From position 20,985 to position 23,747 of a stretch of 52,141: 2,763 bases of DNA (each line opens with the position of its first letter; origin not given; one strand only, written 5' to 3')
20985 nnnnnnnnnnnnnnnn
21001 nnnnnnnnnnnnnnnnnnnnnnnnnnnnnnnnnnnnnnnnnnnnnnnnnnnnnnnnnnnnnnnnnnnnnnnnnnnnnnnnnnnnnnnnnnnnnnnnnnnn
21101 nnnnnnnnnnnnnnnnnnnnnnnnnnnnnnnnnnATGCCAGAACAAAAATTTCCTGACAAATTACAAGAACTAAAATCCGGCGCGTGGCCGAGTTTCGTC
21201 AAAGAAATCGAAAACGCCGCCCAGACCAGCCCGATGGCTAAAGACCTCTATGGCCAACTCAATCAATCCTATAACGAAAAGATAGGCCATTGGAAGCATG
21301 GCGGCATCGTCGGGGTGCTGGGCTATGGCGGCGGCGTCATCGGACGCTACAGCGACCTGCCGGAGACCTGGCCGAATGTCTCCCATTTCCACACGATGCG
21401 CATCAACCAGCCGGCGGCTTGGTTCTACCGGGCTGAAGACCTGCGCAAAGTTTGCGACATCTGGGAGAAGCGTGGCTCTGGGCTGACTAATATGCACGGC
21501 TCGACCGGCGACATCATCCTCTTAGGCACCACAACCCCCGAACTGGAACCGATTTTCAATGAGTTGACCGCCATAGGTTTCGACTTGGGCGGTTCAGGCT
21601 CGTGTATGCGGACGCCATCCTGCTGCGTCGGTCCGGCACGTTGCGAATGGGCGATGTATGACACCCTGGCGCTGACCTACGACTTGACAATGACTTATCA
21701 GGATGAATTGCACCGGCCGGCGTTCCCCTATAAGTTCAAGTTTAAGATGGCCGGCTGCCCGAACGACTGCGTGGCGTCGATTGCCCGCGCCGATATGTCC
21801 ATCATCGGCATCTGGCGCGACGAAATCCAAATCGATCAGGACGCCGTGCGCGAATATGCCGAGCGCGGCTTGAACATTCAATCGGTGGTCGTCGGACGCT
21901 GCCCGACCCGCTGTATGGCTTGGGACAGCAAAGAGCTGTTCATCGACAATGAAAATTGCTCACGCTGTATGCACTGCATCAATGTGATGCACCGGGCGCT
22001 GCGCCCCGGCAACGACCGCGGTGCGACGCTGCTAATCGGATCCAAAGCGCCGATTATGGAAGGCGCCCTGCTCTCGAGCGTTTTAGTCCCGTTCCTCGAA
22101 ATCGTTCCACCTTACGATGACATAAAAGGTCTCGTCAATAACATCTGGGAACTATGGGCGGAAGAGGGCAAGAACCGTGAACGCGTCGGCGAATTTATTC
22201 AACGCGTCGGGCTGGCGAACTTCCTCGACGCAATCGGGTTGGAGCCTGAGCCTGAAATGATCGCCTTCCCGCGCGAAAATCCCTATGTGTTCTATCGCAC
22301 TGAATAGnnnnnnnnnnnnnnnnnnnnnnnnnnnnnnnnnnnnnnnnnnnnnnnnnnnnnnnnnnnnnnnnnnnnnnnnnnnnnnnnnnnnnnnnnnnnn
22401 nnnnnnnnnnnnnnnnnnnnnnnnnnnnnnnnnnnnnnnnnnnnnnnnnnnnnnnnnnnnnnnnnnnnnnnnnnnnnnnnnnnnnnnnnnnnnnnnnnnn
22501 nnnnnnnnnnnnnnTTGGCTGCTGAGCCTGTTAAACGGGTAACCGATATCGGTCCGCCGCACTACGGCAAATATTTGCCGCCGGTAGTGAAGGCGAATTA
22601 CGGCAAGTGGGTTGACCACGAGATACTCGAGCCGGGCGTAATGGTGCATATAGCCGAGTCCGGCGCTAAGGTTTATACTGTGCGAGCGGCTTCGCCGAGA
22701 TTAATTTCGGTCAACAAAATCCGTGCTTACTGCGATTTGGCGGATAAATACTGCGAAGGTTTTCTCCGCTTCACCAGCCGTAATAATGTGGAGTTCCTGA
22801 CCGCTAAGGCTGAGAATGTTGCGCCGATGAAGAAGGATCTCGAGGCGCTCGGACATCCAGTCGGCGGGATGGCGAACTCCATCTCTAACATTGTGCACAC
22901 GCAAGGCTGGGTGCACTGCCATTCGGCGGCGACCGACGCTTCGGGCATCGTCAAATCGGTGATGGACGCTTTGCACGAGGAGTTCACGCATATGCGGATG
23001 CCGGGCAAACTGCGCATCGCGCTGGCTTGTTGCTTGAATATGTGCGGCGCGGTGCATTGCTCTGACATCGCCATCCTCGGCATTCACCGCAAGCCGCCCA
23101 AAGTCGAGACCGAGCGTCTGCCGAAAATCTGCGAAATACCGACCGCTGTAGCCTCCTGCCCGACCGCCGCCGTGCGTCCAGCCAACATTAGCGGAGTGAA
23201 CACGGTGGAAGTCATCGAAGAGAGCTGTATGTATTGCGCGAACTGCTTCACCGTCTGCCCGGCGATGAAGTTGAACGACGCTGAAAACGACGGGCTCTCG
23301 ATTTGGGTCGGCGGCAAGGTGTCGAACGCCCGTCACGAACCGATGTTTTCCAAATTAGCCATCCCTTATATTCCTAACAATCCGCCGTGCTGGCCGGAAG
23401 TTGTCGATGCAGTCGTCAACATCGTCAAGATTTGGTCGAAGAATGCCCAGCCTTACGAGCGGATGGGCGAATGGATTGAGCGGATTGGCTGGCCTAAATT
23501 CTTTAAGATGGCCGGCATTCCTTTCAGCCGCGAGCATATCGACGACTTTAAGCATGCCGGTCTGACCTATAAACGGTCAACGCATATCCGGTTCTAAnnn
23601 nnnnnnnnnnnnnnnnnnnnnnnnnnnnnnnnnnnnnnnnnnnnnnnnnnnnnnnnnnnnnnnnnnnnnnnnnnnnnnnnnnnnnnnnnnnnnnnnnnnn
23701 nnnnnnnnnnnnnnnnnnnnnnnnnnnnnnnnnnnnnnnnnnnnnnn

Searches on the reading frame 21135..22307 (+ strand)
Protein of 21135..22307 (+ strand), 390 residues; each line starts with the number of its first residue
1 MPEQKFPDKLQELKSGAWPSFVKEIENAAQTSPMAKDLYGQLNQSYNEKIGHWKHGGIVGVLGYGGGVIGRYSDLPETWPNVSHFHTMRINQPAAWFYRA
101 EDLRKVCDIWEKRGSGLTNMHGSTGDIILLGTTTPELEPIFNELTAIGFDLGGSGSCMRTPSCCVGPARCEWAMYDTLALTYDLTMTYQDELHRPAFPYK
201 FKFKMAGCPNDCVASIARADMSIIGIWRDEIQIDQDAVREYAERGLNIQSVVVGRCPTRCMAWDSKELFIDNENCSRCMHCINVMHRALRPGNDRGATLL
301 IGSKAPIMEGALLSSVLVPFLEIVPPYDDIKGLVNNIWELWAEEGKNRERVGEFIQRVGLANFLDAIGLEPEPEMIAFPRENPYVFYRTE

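Call 4: search_protein_families(library=pfam, proteins=[window:21135-22307:+])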
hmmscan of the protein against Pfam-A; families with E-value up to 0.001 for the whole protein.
window:21135-22307:+ (390 aa): 2 families
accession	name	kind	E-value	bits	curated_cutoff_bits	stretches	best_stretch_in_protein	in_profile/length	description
PF01077.27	NIR_SIR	-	1.2e-36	125.9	27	1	154-369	1-152/158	Nitrite and sulphite reductase 4Fe-4S domain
PF03460.22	NIR_SIR_ferr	-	2.7e-05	24.3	24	1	83-146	7-68/69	Nitrite/Sulfite reductase ferredoxin-like half domain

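Call 8: search_protein_families(library=ncbifam, proteins=[window:21135-22307:+], max_evalue=0.01)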
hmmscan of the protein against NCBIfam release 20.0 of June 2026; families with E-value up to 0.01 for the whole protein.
window:21135-22307:+ (390 aa): 7 families
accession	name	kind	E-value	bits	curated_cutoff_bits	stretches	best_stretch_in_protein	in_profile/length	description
TIGR02064.1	dsrA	equivalog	1.5e-167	557.5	392.85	1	10-389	1-388/402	dissimilatory-type sulfite reductase subunit alpha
TIGR02066.1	dsrB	equivalog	3e-35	121.8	341.5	1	99-384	42-328/341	dissimilatory-type sulfite reductase subunit beta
TIGR02912.1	sulfite_red_C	equivalog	2.1e-08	33.6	324.1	1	138-284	78-212/314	sulfite reductase subunit C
TIGR02374.1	nitri_red_nirB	equivalog_domain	7.1e-07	28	578.35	1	99-226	572-693/794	nitrite reductase large subunit NirB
NF011565.0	PRK14989.1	subfamily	2.4e-06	25.9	883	1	118-224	595-696/847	nitrite reductase large subunit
NF007125.0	PRK09566.1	equivalog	1e-05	24.2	594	1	99-232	334-458/513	ferredoxin--nitrite reductase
NF010029.0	PRK13504.1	equivalog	3.6e-05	22.3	457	0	124-231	399-507/575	NADPH-dependent assimilatory sulfite reductase hemoprotein subunit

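Call 41: search_dna_similar(query=window:21135-22304:+, collection=plasmids, mode=protein, max_evalue=1e-20, max_rows=20)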
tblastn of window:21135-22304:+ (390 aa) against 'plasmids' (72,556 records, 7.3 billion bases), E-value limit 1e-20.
No match.

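Call 42: search_solved_structures(query=window:21135-22304:+, max_evalue=1e-10)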
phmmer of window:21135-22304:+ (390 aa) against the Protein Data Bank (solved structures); distinct sequences matched with E-value up to 1e-10: 12.
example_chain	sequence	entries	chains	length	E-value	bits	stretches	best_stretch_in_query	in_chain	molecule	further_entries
3mm5_A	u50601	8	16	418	3.5e-157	526.9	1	10-388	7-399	Sulfite reductase, dissimilatory-type subunit alpha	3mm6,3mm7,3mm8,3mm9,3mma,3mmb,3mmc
2xsj_A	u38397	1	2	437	8.1e-150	502.7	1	10-388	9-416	SULFITE REDUCTASE ALPHA SUBUNIT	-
3or1_A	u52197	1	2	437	3.5e-149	500.6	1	9-390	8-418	Sulfite reductase alpha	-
3or2_A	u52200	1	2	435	5.2e-149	500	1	9-390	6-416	Sulfite redcutase subunit alpha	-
2v4j_A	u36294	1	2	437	7.8e-148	496.1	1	8-390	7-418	SULFITE REDUCTASE, DISSIMILATORY-TYPE SUBUNIT ALPHA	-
3mm5_B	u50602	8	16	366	2.4e-19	72.9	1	102-386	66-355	Sulfite reductase, dissimilatory-type subunit beta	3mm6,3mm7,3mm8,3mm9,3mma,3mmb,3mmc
3or2_B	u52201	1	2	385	5.1e-14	55.4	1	147-386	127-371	Sulfite redcutase subunit beta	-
3or1_B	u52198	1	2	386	5.1e-14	55.4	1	147-386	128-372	Sulfite reductase beta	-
2v4j_B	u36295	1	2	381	1.7e-13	53.7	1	94-388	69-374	SULFITE REDUCTASE, DISSIMILATORY-TYPE SUBUNIT BETA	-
9tn7_A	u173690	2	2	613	3.9e-13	52.5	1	79-365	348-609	Coenzyme F420 hydrogenase/dehydrogenase beta subunit domain protein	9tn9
7np8_A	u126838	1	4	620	9.8e-13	51.2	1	88-367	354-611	Coenzyme F420-dependent sulfite reductase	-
7npa_A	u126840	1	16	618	2.7e-12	49.7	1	88-367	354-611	Coenzyme F420-dependent sulfite reductase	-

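Call 52: find_related_loci(query=A3, collection=viral_contigs, flank=3000)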
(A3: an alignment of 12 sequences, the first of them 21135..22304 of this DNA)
Query A3 (390 aa) in viral_contigs; peptide patterns used: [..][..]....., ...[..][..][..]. (x = any residue, [..] = any of these).
47 stretches matched a pattern, but none encodes a relative of the query by tblastn (E <= 1e-3).

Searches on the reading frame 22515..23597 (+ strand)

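Call 4: search_protein_families(library=pfam, proteins=[window:22515-23597:+])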
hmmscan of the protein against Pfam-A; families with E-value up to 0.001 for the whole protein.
window:22515-23597:+ (360 aa): 5 families
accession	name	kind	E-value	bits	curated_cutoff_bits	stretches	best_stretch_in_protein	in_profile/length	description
PF01077.27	NIR_SIR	-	5.2e-35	120.7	27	1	121-337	3-154/158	Nitrite and sulphite reductase 4Fe-4S domain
PF03460.22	NIR_SIR_ferr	-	2.3e-14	53.3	24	1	47-111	3-68/69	Nitrite/Sulfite reductase ferredoxin-like half domain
PF25160.1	LdpA_Fe-S-bd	-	0.00014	22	27.6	1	203-254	2-44/49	LdpA Fe-S cluster-binding domain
PF12838.12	Fer4_7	-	0.00025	21.9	27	1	212-250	9-50/52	4Fe-4S dicluster domain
PF13237.11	Fer4_10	-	0.00065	20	25.5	0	213-249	17-53/53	4Fe-4S dicluster domain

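Call 8: search_protein_families(library=ncbifam, proteins=[window:22515-23597:+], max_evalue=0.01)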
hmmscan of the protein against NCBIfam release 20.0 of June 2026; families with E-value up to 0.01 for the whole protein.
window:22515-23597:+ (360 aa): 13 families
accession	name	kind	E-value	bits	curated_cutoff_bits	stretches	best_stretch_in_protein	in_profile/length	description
TIGR02066.1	dsrB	equivalog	5.2e-146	486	341.5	1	24-360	1-341/341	dissimilatory-type sulfite reductase subunit beta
TIGR02064.1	dsrA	equivalog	4.2e-31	108.2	392.85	1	51-343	79-376/402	dissimilatory-type sulfite reductase subunit alpha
TIGR02912.1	sulfite_red_C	equivalog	1.6e-12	47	324.1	1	66-332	34-295/314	sulfite reductase subunit C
NF007126.0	PRK09567.1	equivalog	7e-08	31.1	523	1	64-191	386-509/595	NirA family protein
NF007125.0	PRK09566.1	equivalog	2e-07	29.9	594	1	67-194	336-459/513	ferredoxin--nitrite reductase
TIGR02435.1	CobG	equivalog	0.0023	16.9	234.8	1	56-171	22-136/388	precorrin-3B synthase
TIGR02951.1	DMSO_dmsB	equivalog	0.0027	17.7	214.1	1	206-250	67-109/161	DMSO/selenate family reductase complex B subunit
NF045992.1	CircClkLdpA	equivalog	0.0037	16.4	450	1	196-253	99-152/360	circadian clock protein LdpA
NF010369.0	PRK13795.1-4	equivalog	0.0043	15.3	1086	1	211-258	584-629/633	hypothetical protein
NF010029.0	PRK13504.1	equivalog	0.0049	15.2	457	0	81-190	391-502/575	NADPH-dependent assimilatory sulfite reductase hemoprotein subunit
TIGR02374.1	nitri_red_nirB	equivalog_domain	0.0056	15.1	578.35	1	66-191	573-694/794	nitrite reductase large subunit NirB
NF007382.0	PRK09898.1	equivalog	0.0057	16.2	213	1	204-251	124-169/208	ferredoxin-like protein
NF040864.1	HgcB_ferredoxin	equivalog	0.0068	16.2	99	1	226-254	4-32/93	mercury methylation ferredoxin HgcB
